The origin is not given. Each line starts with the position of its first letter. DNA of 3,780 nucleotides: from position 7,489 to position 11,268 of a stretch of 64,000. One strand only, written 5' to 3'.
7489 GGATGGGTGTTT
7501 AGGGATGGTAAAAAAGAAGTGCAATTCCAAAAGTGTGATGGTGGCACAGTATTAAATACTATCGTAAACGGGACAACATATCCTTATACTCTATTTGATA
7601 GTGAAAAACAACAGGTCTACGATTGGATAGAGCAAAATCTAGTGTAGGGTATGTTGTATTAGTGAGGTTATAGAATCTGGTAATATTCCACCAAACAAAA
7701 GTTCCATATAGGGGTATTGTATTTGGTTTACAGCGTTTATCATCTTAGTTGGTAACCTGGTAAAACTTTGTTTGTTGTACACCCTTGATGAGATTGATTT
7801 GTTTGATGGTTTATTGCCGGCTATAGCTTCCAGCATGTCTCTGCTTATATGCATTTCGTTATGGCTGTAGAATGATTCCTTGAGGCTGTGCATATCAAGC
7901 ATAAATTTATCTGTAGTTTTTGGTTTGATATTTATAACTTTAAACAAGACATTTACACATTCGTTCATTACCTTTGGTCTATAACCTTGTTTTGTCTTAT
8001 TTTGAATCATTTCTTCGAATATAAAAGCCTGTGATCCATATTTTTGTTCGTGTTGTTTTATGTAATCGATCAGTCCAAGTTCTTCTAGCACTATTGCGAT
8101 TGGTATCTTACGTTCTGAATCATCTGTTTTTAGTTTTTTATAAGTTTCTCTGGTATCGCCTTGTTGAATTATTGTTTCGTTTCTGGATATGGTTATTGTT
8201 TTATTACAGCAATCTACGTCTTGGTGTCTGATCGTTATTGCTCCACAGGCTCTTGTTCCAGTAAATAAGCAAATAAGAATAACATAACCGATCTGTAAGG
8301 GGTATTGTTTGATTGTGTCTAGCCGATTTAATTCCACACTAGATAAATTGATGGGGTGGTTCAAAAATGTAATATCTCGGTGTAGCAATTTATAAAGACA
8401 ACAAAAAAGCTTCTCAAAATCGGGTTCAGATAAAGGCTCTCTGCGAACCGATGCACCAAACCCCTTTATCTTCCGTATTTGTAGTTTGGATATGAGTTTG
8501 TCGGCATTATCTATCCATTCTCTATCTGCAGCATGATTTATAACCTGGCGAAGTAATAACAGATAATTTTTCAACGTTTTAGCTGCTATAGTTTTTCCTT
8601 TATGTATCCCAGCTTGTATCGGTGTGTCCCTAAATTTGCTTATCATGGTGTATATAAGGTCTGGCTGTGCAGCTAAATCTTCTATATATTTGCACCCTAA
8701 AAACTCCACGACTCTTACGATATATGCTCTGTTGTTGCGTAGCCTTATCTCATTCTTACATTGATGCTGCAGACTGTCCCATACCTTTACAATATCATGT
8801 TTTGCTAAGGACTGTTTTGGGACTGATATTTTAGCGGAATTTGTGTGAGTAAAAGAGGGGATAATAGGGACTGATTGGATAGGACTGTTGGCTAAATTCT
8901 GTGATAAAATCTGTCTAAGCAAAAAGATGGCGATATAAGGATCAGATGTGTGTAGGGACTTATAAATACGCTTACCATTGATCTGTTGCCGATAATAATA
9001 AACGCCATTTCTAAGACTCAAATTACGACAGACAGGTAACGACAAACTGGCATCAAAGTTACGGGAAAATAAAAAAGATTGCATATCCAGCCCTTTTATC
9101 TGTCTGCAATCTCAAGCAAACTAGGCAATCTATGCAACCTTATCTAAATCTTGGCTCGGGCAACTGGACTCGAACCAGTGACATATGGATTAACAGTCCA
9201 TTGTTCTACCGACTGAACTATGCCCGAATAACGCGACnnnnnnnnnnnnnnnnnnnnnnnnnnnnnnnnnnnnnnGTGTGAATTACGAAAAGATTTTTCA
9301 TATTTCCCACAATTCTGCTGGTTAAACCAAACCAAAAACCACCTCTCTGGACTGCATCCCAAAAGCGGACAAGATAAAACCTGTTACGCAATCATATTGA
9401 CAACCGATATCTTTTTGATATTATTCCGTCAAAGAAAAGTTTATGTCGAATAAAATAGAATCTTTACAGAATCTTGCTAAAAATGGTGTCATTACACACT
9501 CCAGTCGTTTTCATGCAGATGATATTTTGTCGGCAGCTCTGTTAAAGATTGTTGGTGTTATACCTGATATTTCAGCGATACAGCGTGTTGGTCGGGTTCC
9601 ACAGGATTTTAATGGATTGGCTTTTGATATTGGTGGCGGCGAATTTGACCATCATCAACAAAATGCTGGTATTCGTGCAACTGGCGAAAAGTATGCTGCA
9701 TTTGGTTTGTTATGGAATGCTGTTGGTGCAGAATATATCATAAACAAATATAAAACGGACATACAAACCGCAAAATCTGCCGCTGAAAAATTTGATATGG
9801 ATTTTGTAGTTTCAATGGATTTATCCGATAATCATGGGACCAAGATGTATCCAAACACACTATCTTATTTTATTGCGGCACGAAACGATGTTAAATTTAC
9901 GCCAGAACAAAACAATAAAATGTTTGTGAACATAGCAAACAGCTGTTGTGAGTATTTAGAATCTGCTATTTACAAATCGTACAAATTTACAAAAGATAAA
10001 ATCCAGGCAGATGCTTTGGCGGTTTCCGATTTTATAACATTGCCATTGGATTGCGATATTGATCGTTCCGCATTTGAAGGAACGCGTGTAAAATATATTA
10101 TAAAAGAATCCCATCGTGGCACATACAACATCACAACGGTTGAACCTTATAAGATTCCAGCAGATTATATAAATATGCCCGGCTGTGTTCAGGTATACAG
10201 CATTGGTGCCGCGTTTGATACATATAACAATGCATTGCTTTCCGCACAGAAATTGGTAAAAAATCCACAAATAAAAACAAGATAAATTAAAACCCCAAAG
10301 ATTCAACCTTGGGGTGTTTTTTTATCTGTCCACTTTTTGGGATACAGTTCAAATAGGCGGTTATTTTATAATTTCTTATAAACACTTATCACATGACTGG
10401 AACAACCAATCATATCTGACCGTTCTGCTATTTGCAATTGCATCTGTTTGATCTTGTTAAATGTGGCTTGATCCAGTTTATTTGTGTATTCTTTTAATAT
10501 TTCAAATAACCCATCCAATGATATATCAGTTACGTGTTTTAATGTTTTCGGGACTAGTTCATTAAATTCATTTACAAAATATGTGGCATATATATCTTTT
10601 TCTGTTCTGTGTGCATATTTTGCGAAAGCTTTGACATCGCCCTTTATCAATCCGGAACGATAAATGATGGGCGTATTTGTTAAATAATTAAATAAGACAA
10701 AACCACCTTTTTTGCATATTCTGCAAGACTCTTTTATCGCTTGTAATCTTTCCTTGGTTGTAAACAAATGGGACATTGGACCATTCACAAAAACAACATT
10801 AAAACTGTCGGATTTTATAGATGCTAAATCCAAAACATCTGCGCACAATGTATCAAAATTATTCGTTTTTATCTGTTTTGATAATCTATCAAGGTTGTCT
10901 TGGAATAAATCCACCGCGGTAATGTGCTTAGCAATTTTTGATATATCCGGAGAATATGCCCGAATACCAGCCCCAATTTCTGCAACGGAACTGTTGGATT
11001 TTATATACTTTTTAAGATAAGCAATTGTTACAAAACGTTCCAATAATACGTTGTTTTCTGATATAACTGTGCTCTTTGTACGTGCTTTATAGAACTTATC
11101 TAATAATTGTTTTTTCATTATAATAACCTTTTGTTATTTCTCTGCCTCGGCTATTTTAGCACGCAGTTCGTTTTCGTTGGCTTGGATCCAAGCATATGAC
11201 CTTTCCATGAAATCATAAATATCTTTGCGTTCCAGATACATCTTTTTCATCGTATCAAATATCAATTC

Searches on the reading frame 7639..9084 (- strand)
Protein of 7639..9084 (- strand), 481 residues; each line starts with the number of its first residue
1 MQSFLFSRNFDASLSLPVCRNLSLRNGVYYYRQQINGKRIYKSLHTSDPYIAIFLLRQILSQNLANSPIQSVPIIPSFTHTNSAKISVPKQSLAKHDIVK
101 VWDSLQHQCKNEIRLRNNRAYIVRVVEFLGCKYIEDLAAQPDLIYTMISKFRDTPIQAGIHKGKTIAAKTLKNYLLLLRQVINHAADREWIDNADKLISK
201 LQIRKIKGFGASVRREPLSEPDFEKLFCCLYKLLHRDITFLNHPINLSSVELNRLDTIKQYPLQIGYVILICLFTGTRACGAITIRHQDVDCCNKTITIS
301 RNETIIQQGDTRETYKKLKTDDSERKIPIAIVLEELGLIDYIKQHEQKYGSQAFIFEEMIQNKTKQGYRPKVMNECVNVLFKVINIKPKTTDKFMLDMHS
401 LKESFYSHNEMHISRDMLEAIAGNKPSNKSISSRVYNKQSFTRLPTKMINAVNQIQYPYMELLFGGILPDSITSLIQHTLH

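Call 17: search_protein_families(library=pfam, proteins=[window:7639-9084:-], max_evalue=0.001)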
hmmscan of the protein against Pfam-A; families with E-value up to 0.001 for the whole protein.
window:7639-9084:- (481 aa): 0 families

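Call 36: find_encoding_contigs(protein=window:7639-9084:-, flank=5000, max_places=10)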
Protein window:7639-9084:- (481 aa): 7 contigs read that carry it; 3 places shown.
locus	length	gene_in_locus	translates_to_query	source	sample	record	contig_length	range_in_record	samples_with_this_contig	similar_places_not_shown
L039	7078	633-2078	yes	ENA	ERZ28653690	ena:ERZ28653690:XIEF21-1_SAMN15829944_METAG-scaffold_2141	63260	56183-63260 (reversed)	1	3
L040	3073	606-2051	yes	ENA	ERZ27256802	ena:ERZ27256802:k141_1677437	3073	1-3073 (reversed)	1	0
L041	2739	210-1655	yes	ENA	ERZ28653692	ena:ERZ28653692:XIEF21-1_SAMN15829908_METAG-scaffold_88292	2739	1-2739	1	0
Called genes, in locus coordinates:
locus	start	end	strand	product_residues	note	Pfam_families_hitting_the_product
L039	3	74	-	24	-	?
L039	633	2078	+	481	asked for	-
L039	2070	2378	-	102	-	-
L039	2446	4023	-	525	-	-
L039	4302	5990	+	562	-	PF12802:MarR_2 (weak), PF01555:N6_N4_Mtase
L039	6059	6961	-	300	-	-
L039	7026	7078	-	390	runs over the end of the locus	PF10544:T5orf172, PF13455:MUG113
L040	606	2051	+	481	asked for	-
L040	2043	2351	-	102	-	-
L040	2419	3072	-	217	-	?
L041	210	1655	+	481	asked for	-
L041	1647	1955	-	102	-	-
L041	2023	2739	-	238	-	?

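Call 47: search_protein_families(library=phrogs, proteins=[window:7639-9084:-], max_evalue=0.001)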
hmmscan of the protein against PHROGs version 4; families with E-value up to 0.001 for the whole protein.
window:7639-9084:- (481 aa): 2 families
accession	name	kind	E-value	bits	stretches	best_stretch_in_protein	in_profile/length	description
phrog_1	-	integration and excision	9.4e-21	75.7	1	25-358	120-367/611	integrase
phrog_216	-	integration and excision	0.0002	21.6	1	251-402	60-188/301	integrase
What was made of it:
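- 7639..9084 (-): Divergent integrase of a separate defence-type island lying downstream of the intact tRNA-Asn. PHROG phrog_1 (integrase) at E = 9e-21 (call 47).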

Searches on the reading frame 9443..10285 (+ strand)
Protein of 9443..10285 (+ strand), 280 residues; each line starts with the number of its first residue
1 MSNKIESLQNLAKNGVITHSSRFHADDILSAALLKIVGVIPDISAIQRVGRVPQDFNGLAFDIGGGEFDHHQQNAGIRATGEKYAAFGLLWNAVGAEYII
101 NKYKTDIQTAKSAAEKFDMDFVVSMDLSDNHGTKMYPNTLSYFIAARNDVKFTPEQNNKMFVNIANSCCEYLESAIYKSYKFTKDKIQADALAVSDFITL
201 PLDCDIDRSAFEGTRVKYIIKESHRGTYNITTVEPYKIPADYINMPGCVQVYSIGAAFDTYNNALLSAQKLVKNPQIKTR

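Call 17: search_protein_families(library=pfam, proteins=[window:9443-10285:+], max_evalue=0.001)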
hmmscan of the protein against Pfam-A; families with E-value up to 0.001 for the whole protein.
window:9443-10285:+ (280 aa): 1 family
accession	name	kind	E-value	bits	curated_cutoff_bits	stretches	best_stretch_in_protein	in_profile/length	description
PF03690.18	MYG1_exonuc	-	1.6e-14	54.7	22.1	1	16-147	2-143/318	Uncharacterised protein family (UPF0160)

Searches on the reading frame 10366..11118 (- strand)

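Call 17: search_protein_families(library=pfam, proteins=[window:10366-11118:-], max_evalue=0.001)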
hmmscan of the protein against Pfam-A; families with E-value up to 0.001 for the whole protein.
window:10366-11118:- (250 aa): 4 families
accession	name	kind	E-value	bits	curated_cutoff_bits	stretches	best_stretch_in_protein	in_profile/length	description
PF08241.18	Methyltransf_11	-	1.1e-11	45.6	21.2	1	47-143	2-95/95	Methyltransferase domain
PF13649.12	Methyltransf_25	-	7e-10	39.9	27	1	45-139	1-97/97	Methyltransferase domain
PF08242.18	Methyltransf_12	-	1.2e-05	26.3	30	1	47-140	2-97/98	Methyltransferase domain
PF13489.12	Methyltransf_23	-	0.0008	19.6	27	1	32-149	13-122/164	Methyltransferase domain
